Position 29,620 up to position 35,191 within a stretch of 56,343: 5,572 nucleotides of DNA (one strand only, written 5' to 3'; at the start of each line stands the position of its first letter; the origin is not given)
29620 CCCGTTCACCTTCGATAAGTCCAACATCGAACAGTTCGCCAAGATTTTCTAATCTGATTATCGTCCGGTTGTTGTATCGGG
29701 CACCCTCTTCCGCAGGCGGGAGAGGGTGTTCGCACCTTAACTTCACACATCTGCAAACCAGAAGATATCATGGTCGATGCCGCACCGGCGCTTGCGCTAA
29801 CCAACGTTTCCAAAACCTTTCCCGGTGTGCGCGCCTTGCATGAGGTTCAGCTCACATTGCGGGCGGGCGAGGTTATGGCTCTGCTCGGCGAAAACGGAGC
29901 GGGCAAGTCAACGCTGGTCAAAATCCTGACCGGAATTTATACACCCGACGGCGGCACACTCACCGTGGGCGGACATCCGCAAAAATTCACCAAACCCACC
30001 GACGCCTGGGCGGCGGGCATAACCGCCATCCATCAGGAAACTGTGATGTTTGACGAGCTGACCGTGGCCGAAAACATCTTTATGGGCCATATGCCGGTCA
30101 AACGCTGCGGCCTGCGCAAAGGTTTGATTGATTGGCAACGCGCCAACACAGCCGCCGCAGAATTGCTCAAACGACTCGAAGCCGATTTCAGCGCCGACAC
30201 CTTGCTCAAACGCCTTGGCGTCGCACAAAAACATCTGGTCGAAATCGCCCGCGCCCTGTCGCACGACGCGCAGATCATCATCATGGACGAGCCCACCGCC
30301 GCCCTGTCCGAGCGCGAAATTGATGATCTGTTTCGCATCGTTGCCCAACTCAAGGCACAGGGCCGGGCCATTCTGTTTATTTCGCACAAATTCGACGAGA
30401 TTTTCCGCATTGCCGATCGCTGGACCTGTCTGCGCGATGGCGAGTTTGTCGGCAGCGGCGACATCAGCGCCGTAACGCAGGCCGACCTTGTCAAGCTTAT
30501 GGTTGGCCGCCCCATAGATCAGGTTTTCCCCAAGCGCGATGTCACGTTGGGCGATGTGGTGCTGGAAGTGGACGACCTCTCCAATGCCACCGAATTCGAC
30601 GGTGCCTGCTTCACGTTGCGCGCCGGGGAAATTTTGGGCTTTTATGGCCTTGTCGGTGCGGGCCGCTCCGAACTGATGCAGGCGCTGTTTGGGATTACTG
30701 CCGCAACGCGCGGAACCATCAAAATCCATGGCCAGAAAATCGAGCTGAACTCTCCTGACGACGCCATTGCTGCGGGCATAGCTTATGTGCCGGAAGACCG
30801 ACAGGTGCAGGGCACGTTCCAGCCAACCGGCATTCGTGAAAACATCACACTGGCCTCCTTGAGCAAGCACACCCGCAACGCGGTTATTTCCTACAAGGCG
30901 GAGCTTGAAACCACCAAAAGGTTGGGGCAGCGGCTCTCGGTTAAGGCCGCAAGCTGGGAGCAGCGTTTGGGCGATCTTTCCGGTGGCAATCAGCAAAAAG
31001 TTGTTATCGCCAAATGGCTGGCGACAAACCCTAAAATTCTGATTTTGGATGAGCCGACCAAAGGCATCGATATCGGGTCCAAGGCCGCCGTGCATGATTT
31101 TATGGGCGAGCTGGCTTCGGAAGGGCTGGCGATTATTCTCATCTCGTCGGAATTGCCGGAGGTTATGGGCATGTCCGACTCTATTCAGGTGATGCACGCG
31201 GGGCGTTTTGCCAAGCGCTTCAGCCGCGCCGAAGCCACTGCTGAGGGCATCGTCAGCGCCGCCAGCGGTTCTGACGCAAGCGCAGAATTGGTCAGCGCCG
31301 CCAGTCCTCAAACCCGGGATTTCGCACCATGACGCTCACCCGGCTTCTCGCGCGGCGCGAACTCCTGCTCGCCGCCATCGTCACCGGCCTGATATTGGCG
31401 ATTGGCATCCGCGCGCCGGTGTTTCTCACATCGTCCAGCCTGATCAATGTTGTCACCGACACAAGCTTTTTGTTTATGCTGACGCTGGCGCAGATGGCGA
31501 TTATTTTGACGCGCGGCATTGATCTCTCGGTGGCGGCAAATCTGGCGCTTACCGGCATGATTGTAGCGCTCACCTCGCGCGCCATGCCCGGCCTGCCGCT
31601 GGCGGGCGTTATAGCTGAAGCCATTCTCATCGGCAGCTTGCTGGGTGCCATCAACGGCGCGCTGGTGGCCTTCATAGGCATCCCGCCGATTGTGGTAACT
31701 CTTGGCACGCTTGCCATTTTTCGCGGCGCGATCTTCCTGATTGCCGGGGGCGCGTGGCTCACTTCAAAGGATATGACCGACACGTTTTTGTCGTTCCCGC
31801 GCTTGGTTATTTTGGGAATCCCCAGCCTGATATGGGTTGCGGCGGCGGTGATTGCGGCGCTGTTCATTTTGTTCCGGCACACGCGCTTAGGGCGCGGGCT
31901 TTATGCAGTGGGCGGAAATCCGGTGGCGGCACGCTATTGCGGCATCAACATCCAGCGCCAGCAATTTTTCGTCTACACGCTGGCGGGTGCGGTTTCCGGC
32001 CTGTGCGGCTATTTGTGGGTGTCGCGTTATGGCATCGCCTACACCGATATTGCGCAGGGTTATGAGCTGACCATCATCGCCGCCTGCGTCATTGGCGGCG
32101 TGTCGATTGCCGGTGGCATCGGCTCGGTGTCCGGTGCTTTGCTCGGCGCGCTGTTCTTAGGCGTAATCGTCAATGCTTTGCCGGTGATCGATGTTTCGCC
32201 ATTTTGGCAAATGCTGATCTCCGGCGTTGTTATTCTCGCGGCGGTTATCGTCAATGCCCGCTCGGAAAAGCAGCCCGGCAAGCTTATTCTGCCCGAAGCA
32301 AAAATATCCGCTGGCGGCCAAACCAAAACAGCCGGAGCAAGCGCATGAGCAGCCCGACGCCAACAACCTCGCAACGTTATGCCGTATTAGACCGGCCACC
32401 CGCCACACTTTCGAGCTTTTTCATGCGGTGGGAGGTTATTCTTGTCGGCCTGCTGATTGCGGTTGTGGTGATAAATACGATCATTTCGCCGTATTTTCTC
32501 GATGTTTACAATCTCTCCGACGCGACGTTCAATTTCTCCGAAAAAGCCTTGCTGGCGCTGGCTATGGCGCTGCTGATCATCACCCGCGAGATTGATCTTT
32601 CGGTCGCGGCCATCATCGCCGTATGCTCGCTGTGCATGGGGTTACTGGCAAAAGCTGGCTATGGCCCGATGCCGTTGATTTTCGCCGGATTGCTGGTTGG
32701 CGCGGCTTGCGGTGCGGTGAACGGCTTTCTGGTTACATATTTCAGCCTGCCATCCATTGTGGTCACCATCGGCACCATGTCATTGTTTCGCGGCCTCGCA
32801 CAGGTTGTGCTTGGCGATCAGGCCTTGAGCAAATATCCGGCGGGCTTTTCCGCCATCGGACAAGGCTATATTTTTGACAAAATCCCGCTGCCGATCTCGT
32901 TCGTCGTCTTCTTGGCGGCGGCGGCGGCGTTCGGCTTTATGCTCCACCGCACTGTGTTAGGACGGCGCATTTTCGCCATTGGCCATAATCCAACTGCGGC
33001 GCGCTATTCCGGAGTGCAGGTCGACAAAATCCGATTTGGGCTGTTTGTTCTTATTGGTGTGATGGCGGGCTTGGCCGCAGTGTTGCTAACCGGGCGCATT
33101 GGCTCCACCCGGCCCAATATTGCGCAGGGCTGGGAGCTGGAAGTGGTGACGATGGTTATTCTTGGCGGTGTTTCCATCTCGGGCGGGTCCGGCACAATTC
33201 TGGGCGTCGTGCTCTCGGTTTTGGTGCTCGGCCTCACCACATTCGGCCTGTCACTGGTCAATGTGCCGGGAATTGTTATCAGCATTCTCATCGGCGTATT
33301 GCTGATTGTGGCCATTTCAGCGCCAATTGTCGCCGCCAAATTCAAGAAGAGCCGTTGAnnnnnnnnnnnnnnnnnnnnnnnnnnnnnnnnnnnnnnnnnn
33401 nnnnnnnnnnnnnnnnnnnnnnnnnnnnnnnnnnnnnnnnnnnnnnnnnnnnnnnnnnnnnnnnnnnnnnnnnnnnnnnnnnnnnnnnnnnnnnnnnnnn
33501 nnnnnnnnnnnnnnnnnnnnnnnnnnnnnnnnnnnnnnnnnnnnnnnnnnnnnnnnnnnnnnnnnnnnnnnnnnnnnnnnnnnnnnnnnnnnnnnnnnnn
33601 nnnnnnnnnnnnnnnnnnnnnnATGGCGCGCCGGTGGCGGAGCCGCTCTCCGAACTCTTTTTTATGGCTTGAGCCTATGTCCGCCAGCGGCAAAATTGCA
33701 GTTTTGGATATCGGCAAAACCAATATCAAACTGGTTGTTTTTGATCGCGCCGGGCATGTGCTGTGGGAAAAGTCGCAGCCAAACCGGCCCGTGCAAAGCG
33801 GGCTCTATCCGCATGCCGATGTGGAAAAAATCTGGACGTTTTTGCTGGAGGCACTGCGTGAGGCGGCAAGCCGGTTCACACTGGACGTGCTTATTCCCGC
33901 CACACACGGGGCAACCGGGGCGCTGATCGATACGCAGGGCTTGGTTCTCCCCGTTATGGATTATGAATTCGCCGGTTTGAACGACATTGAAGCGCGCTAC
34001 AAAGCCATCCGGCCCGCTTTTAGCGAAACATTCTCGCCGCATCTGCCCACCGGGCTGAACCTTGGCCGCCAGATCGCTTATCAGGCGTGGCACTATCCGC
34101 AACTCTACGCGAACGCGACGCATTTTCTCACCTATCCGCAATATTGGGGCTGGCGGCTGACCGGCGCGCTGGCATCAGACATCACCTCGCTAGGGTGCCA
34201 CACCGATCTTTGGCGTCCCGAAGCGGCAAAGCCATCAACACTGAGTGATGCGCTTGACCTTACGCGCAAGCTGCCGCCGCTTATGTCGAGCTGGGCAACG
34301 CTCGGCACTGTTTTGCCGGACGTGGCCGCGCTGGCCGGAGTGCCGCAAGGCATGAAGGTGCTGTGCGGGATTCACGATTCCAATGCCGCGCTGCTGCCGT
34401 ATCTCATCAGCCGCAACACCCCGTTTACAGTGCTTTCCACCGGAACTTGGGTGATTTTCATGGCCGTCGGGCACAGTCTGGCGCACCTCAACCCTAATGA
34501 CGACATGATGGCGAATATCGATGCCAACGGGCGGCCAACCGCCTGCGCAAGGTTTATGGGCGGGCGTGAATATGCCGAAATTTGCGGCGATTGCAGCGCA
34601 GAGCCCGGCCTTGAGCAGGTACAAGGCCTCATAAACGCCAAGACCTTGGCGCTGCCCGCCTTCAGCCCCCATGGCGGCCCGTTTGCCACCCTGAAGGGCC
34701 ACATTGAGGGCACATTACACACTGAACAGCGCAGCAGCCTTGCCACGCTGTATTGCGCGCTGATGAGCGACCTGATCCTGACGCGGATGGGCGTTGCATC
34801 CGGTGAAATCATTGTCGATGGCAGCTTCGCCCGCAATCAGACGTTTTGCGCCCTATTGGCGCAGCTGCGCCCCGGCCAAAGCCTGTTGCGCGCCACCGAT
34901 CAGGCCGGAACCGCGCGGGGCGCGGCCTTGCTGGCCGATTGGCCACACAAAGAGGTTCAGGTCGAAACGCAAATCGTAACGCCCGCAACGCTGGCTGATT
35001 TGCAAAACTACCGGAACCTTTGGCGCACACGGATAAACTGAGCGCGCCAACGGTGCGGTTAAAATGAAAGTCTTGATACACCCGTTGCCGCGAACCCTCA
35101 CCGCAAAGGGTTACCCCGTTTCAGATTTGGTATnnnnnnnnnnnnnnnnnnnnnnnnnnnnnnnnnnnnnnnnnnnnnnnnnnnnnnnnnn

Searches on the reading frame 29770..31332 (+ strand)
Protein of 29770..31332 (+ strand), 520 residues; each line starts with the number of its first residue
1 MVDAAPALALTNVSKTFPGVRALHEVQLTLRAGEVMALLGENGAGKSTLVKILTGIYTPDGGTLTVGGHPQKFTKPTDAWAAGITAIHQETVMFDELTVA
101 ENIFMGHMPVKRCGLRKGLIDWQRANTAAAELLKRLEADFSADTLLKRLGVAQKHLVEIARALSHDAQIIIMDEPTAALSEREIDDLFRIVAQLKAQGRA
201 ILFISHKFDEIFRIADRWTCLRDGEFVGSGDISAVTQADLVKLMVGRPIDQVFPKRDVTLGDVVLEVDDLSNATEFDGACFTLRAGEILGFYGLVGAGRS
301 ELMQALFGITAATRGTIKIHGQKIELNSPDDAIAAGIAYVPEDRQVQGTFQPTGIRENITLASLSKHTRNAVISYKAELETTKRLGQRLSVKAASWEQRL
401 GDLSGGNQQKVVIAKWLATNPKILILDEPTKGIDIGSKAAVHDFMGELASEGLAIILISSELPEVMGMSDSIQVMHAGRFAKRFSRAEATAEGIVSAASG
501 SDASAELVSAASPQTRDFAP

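Call 73: search_protein_families(library=pfam, proteins=[window:29770-31332:+], max_evalue=0.00001)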
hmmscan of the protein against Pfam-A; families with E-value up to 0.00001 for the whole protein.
window:29770-31332:+ (520 aa): 2 families
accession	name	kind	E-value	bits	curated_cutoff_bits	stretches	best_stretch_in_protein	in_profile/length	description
PF00005.33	ABC_tran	-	3.9e-55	186.6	25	2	23-177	1-137/137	ABC transporter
PF13304.12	AAA_21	-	8e-06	26.6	27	0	35-55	1-21/304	AAA domain, putative AbiEii toxin, Type IV TA system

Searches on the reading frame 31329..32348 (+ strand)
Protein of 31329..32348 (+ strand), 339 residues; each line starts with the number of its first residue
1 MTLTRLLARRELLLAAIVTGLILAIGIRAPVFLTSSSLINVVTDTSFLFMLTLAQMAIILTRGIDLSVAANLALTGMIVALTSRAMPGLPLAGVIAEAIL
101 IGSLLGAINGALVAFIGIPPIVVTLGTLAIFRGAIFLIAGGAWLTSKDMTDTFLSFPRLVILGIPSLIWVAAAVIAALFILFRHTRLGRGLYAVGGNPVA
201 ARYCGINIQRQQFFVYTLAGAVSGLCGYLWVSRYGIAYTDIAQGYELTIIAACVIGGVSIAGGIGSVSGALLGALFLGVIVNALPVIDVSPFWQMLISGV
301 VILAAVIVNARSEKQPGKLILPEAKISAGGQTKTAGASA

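Call 73: search_protein_families(library=pfam, proteins=[window:31329-32348:+], max_evalue=0.00001)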
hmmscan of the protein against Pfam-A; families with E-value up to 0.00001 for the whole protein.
window:31329-32348:+ (339 aa): 1 family
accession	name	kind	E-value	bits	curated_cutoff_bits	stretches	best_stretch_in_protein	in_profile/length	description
PF02653.21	BPD_transp_2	-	4.4e-31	108.4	26.8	1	38-306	2-269/269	Branched-chain amino acid transport system / permease component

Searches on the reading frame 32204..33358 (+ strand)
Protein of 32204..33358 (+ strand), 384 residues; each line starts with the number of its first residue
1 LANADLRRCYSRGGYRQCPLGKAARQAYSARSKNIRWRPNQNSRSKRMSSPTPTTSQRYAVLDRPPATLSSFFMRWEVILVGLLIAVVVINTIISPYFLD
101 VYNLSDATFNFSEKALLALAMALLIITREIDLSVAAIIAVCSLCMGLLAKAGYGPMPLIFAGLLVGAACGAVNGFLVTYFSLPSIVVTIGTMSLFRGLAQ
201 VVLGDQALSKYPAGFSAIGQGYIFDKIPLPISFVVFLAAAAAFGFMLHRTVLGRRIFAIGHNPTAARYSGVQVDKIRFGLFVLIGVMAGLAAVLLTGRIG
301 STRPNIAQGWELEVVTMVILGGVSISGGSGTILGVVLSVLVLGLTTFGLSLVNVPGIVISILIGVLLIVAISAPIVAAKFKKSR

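Call 73: search_protein_families(library=pfam, proteins=[window:32204-33358:+], max_evalue=0.00001)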
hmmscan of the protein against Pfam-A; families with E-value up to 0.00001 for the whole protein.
window:32204-33358:+ (384 aa): 1 family
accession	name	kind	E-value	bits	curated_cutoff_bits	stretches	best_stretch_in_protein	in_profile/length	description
PF02653.21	BPD_transp_2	-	5.2e-41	141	26.8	1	111-370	9-268/269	Branched-chain amino acid transport system / permease component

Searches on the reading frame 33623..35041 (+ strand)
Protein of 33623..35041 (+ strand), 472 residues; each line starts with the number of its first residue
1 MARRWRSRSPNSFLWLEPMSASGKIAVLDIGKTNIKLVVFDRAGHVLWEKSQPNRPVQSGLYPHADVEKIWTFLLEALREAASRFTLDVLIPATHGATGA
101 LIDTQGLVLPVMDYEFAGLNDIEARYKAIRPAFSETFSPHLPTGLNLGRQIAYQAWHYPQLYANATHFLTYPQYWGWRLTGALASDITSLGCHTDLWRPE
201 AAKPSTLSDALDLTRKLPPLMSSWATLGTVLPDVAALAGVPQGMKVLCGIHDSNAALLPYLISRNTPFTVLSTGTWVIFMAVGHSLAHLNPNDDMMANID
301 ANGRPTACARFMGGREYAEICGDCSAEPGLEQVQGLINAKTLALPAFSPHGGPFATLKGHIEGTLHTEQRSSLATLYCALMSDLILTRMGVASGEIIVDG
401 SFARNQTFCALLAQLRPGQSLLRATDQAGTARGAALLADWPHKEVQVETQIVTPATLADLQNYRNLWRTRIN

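Call 73: search_protein_families(library=pfam, proteins=[window:33623-35041:+], max_evalue=0.00001)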
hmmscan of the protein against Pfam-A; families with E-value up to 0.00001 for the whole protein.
window:33623-35041:+ (472 aa): 2 families
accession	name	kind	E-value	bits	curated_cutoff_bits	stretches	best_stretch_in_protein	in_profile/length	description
PF21546.3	FGGY_C_2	-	6.2e-57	192.8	27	1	266-439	2-186/191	Carbohydrate kinase FGGY, C-terminal domain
PF00370.27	FGGY_N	-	1.1e-13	51.8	28.8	1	157-258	142-244/245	FGGY family of carbohydrate kinases, N-terminal domain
